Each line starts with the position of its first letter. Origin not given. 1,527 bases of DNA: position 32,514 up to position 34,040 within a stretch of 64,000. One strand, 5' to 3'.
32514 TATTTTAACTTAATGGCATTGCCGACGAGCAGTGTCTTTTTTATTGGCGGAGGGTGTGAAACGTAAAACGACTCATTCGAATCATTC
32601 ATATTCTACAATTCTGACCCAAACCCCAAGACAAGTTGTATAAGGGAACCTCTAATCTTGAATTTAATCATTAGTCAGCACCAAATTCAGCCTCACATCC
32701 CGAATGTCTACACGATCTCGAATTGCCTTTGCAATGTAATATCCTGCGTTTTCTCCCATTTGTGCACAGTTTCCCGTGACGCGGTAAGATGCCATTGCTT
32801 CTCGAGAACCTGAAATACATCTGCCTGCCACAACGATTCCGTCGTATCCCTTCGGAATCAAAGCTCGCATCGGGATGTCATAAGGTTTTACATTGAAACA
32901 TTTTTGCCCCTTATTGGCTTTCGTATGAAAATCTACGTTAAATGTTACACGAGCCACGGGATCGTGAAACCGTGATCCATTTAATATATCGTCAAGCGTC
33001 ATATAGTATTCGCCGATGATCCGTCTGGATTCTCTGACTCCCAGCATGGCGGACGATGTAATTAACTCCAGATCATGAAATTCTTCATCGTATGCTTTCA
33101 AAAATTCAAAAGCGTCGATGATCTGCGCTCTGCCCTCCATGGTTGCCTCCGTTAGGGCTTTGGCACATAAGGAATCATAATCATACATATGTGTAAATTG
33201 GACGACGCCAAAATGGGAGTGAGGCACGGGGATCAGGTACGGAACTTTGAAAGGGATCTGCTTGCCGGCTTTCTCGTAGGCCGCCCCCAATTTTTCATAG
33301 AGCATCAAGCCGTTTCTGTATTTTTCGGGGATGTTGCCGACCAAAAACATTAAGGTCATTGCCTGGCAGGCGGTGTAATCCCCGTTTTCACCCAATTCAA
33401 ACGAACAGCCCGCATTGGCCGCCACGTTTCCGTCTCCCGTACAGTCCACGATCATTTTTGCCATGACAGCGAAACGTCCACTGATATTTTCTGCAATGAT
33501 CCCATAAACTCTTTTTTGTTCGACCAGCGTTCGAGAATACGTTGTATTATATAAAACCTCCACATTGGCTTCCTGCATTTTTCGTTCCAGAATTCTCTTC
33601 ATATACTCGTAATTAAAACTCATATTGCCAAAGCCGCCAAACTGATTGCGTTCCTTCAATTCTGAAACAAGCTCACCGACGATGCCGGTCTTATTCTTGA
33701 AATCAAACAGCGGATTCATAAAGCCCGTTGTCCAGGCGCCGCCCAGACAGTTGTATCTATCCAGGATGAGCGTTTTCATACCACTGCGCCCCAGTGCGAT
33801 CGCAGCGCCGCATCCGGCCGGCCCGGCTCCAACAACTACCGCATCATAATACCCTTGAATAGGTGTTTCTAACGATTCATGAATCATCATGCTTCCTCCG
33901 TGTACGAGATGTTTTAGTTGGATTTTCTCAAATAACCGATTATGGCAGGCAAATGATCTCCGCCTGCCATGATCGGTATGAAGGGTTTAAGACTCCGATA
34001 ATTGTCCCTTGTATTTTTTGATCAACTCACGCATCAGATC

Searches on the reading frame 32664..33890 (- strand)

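Call 64: search_protein_families(library=phrogs, proteins=[window:32664-33890:-], max_evalue=0.001)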
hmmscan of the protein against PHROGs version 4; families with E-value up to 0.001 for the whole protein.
window:32664-33890:- (408 aa): 1 family
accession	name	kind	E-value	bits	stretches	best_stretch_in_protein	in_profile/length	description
phrog_6397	-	DNA, RNA and nucleotide metabolism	1.1e-06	28.4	1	15-119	6-101/473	ribonucleotide reductase large subunit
